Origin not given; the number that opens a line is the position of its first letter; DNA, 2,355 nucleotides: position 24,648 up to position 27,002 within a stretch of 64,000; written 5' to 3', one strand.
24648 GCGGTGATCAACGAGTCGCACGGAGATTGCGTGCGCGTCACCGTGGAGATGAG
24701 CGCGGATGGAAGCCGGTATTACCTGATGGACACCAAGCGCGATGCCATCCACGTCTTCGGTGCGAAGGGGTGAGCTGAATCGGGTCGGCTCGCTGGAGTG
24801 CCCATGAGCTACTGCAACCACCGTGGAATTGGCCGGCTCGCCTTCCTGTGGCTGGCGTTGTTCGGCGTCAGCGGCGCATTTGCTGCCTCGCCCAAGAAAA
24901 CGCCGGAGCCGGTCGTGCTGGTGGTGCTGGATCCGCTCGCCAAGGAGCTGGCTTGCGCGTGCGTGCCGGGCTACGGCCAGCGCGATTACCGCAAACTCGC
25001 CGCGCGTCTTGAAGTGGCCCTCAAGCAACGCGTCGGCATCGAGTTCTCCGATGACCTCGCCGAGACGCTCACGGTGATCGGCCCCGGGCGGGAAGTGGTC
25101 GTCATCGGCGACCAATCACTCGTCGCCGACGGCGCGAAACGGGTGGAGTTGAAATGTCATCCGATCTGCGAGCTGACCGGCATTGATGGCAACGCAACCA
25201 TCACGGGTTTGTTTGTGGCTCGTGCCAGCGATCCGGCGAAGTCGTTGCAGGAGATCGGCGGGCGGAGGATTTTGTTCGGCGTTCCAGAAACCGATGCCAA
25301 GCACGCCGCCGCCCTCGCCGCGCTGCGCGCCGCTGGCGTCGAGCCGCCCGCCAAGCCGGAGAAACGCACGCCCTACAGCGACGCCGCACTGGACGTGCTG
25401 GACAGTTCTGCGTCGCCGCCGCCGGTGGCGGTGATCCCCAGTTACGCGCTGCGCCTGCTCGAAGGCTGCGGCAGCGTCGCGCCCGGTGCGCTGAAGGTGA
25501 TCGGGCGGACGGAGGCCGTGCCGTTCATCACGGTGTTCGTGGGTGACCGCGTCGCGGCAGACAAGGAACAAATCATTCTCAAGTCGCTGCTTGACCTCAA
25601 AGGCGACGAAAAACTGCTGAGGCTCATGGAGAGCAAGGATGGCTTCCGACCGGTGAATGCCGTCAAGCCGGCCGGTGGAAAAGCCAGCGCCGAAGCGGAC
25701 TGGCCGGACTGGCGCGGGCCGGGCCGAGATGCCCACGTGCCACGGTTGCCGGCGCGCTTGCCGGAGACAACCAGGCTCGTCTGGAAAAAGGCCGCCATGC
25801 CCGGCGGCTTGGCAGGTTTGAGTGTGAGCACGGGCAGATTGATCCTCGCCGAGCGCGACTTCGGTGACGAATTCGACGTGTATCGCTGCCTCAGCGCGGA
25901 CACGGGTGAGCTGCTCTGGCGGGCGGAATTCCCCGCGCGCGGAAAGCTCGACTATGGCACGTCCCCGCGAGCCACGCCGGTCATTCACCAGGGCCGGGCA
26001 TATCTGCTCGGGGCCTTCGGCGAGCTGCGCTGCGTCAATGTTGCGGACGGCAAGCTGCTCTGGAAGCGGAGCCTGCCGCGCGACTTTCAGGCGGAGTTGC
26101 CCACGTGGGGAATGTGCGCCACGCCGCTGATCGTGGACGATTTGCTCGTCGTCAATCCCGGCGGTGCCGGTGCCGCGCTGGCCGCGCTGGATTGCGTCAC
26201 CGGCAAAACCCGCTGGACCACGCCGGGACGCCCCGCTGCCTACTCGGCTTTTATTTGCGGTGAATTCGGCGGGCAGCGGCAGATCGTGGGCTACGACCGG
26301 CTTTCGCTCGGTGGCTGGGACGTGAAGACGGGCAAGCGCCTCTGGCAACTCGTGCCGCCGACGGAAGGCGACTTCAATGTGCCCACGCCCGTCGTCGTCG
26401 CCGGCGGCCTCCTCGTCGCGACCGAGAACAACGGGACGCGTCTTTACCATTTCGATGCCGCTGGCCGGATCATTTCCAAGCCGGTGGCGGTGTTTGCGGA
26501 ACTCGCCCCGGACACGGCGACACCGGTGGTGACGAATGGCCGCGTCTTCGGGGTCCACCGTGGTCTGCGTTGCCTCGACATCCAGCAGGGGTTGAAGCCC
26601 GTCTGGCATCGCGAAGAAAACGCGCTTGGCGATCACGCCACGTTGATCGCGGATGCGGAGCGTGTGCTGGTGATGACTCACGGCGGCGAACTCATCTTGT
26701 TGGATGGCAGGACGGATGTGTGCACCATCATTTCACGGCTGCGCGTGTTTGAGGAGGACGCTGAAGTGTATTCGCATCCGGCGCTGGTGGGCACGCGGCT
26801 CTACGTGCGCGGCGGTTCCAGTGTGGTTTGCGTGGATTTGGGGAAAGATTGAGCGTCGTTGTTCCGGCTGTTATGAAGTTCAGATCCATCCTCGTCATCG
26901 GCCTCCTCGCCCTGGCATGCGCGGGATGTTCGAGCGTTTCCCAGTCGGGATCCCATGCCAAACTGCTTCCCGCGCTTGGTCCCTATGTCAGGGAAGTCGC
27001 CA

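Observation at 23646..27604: Exported three-gene cluster: GCC-motif lipoprotein propeller, PhnD-like/PQQ-propeller fusion, and a signal-peptide-bearing ArsC/LMW-PTP enzyme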

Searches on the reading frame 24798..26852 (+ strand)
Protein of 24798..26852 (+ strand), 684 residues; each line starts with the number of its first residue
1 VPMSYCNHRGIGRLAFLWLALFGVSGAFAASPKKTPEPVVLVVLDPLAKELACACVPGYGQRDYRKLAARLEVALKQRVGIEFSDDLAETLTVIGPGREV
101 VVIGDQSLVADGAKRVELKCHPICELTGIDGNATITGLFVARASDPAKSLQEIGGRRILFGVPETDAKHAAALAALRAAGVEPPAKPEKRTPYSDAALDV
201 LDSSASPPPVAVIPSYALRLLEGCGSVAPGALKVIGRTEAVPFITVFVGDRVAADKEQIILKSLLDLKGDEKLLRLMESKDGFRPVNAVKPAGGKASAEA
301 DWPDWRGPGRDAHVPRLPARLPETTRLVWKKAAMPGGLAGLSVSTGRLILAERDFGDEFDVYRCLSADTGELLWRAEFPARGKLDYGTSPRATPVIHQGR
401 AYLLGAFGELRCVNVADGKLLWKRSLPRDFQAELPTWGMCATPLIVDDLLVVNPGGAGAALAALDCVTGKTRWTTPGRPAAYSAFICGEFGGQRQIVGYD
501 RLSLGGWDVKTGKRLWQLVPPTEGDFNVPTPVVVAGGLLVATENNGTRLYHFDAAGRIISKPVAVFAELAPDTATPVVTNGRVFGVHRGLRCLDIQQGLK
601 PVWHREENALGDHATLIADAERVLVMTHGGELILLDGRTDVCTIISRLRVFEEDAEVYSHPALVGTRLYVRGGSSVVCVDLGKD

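Call 3: search_protein_families(library=pfam, proteins=[window:24798-26852:+], max_evalue=0.01)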
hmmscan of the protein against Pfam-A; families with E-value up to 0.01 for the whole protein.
window:24798-26852:+ (684 aa): 4 families
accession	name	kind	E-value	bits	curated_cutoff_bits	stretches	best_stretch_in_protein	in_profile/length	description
PF13360.13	PQQ_2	-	4.3e-27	95.7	27.6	3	361-555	5-187/233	Outer membrane protein assembly factor BamB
PF12974.12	Phosphonate-bd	-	3.1e-16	59.9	27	1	61-287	13-238/242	ABC transporter, phosphonate, periplasmic substrate-binding protein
PF13570.13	Beta-prop_ACSF4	-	2e-07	31.1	133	1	364-670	33-317/329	Beta-alanine-activating enzyme, beta-propeller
PF01011.28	PQQ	-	4.4e-06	26.1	26.7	0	441-475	51-83/595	Glucose/ethanol/alcohol dehydrogenase, beta-propeller domain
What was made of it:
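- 24804..26852 (+): G2: secreted fusion protein, 682 aa from ATG 24804 (an alternative GTG lies at 24798). The PhnD-fold domain spans about nt 24978-25658. It carries invariant LACAC (Cys codons 24954-24956 and 24960-24962) and EGCGS (Cys codon 25467-25469). A disordered linker joins it to a BamB-like eight-bladed propeller at about nt 25878-26807. Pfam PF12974 at 59.9 bits and PF13360 at 95.7 bits (call 3).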

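Call 4: search_protein_families(library=ncbifam, proteins=[window:24798-26852:+], max_evalue=0.01)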
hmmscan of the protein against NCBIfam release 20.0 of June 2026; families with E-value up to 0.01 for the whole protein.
window:24798-26852:+ (684 aa): 4 families
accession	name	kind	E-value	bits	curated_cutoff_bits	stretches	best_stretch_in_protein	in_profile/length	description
TIGR03300.1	assembly_YfgL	equivalog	1.3e-08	33.9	285.2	1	391-638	58-297/377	outer membrane protein assembly factor BamB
NF008351.0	PRK11138.1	equivalog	9.7e-08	30.9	423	1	364-475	83-186/394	outer membrane protein assembly factor BamB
TIGR04528.1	acido_non_PQQ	subfamily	1.4e-05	24.1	650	1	365-479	72-183/493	acido-empty-quinoprotein group A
TIGR03075.1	PQQ_enz_alc_DH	subfamily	1.6e-05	23.8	480.05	1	391-517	62-196/530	PQQ-dependent dehydrogenase, methanol/ethanol family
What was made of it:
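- On BamB: TIGR03300 scores 33.9 against 285.2, and NF008351 scores 30.9 against 423 (call 4).
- On PQQ-dependent dehydrogenases: 23.8 bits against 480 (call 4).
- The BamB equivalog models score 31-34 bits against cutoffs of 285-423 (call 4).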

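Call 32: search_solved_structures(query=window:24798-26852:+, max_evalue=1, show_alignments=3)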
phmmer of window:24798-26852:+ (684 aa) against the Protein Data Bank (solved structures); distinct sequences matched with E-value up to 1: 29.
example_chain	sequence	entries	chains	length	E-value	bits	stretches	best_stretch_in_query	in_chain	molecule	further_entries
6y7o_A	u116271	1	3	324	8.6e-06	27.5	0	441-518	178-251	Tako8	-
6g6m_A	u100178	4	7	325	9.5e-06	27.4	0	442-518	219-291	Tako8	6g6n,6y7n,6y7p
3q54_A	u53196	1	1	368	4.7e-05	25.1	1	366-427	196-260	Outer membrane assembly lipoprotein YfgL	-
5ljo_B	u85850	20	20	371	4.8e-05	25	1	367-427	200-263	Outer membrane protein assembly factor BamB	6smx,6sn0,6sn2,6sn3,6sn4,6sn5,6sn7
8spr_B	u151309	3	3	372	4.9e-05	25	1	367-427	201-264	Outer membrane protein assembly factor BamB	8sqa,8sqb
28jl_B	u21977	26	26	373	5e-05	25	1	367-427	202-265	Outer membrane protein assembly factor BamB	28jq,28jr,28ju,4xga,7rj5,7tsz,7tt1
3q7m_A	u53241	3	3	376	5.2e-05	24.9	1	367-427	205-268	Lipoprotein yfgL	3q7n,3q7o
3prw_A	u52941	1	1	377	5.3e-05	24.9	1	367-427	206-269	Lipoprotein yfgL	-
2yh3_A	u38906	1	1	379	5.4e-05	24.9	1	367-427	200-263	LIPOPROTEIN YFGL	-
7nri_B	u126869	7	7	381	5.5e-05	24.8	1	366-427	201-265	Outer membrane protein assembly factor BamB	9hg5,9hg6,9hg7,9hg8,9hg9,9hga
5ayw_B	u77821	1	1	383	5.7e-05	24.8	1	366-427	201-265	Outer membrane protein assembly factor BamB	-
5d0o_B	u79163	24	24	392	6.3e-05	24.7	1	367-427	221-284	Outer membrane protein assembly factor BamB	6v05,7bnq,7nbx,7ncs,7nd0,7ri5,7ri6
3p1l_A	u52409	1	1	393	6.5e-05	24.6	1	366-427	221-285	Lipoprotein yfgL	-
6lyq_B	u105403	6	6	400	7.1e-05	24.5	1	366-427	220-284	Outer membrane protein assembly factor BamB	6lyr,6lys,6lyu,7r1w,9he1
8adg_B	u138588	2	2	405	7.4e-05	24.4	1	366-427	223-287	Outer membrane protein assembly factor BamB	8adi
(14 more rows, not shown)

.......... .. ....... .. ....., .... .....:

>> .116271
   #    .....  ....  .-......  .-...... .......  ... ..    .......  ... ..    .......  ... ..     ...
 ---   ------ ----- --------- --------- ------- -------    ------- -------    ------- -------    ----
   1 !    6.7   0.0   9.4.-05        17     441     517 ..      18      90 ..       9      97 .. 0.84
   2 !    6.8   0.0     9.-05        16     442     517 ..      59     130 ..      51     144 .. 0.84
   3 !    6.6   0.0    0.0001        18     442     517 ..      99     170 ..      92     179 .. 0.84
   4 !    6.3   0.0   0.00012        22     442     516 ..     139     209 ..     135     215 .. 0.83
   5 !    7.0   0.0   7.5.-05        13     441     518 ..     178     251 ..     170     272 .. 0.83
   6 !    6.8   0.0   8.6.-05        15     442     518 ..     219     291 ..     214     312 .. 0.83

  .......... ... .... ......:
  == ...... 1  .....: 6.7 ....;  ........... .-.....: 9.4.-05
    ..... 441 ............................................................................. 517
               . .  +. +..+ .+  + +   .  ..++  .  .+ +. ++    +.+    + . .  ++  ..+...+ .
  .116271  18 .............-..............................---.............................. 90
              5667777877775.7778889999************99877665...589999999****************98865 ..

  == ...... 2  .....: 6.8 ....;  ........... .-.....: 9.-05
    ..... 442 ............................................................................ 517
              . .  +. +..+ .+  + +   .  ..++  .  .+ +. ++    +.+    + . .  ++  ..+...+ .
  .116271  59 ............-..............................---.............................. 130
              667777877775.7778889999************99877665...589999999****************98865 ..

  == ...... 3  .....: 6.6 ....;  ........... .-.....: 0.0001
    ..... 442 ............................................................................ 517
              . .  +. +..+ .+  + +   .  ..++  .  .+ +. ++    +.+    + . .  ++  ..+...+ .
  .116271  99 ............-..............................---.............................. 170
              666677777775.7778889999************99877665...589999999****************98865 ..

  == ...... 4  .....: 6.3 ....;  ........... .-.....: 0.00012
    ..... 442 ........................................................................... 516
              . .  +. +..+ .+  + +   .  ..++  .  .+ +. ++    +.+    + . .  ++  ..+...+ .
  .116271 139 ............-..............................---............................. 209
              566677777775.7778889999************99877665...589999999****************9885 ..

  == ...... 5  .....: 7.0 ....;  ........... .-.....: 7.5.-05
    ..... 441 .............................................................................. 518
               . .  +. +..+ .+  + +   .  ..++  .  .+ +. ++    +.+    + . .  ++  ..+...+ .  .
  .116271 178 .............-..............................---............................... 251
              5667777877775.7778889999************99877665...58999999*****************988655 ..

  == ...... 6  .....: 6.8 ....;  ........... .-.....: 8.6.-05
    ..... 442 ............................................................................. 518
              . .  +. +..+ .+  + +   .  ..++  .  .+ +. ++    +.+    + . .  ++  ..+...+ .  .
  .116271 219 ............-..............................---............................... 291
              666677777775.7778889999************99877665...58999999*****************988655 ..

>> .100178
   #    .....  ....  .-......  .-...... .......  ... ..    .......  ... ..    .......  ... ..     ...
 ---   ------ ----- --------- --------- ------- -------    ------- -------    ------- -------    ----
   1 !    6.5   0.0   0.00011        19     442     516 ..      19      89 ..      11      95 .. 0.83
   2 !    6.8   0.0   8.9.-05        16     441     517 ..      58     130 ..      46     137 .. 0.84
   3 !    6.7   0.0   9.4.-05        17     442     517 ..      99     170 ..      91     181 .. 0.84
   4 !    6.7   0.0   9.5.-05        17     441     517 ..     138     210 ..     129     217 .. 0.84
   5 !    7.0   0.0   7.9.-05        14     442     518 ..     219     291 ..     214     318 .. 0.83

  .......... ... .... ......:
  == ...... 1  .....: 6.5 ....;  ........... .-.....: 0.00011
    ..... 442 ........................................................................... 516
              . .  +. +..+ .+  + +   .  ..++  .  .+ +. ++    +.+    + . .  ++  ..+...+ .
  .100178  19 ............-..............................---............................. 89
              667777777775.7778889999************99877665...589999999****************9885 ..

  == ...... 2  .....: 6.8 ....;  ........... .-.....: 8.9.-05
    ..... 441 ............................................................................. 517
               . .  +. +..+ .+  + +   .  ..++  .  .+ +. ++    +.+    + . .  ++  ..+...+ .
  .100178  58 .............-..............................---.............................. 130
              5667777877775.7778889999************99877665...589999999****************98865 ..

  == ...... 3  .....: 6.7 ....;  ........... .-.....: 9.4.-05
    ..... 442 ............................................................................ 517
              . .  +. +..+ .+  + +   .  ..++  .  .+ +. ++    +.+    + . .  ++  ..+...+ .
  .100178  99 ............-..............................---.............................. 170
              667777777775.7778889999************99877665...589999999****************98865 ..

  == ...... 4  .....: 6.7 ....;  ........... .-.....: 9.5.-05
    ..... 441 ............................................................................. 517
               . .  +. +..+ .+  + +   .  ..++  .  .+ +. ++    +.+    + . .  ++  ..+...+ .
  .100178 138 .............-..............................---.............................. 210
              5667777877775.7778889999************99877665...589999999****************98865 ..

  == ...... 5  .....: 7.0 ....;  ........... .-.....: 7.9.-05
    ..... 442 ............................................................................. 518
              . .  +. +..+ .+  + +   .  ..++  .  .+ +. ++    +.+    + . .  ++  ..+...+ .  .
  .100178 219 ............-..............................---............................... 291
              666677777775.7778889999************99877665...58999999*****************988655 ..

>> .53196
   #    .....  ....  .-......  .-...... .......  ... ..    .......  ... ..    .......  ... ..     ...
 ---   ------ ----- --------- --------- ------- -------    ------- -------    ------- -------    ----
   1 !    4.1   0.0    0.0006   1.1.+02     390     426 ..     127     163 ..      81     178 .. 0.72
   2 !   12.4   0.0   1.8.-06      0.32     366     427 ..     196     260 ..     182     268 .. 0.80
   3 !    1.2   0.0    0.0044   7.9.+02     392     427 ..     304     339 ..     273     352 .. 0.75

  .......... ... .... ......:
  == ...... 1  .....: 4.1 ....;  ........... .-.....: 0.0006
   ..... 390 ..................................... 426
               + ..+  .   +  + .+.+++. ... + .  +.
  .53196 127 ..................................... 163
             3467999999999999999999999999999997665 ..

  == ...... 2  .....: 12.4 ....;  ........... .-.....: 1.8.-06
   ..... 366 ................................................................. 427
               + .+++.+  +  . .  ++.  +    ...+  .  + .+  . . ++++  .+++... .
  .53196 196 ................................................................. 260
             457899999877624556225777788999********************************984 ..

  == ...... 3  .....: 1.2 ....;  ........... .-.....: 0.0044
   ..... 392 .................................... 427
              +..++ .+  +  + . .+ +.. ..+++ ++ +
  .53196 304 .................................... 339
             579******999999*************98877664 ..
